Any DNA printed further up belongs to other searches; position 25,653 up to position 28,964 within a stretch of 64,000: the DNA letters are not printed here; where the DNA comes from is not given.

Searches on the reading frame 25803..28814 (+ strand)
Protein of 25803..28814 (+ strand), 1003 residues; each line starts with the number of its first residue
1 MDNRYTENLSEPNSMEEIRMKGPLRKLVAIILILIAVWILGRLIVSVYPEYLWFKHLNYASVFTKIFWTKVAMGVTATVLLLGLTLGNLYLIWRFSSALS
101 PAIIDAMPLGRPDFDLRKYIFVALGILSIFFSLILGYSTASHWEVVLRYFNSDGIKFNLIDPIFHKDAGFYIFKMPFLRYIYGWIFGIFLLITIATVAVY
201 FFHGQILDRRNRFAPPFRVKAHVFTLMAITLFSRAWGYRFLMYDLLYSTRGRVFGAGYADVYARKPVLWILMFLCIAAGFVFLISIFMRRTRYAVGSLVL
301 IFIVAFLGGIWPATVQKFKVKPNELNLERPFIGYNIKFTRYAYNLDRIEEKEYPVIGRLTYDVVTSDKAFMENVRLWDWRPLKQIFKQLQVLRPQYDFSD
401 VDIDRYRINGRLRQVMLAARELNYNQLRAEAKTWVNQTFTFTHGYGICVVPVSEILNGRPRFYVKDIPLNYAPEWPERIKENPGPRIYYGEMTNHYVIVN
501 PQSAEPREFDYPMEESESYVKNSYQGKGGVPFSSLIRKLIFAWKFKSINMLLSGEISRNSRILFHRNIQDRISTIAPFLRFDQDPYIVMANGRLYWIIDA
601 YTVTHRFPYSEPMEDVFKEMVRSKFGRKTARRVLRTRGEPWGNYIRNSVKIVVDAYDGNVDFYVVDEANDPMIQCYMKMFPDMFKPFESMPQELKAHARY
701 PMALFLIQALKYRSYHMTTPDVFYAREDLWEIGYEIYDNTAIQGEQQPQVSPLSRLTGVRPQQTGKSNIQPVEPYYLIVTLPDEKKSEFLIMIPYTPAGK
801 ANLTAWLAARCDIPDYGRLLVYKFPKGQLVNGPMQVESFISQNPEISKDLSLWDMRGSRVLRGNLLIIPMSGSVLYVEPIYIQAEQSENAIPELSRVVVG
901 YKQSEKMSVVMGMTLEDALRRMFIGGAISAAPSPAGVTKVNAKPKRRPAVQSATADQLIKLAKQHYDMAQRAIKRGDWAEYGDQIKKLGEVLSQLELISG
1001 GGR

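Call 58: search_protein_families(library=pfam, proteins=[window:25803-28814:+], max_evalue=0.01)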
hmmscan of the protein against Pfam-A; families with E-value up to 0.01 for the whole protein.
window:25803-28814:+ (1003 aa): 1 family
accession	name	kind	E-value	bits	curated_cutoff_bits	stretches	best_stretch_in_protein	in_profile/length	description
PF03699.18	UPF0182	-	1.1e-269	897.2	27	1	29-853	3-770/770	Uncharacterised protein family (UPF0182)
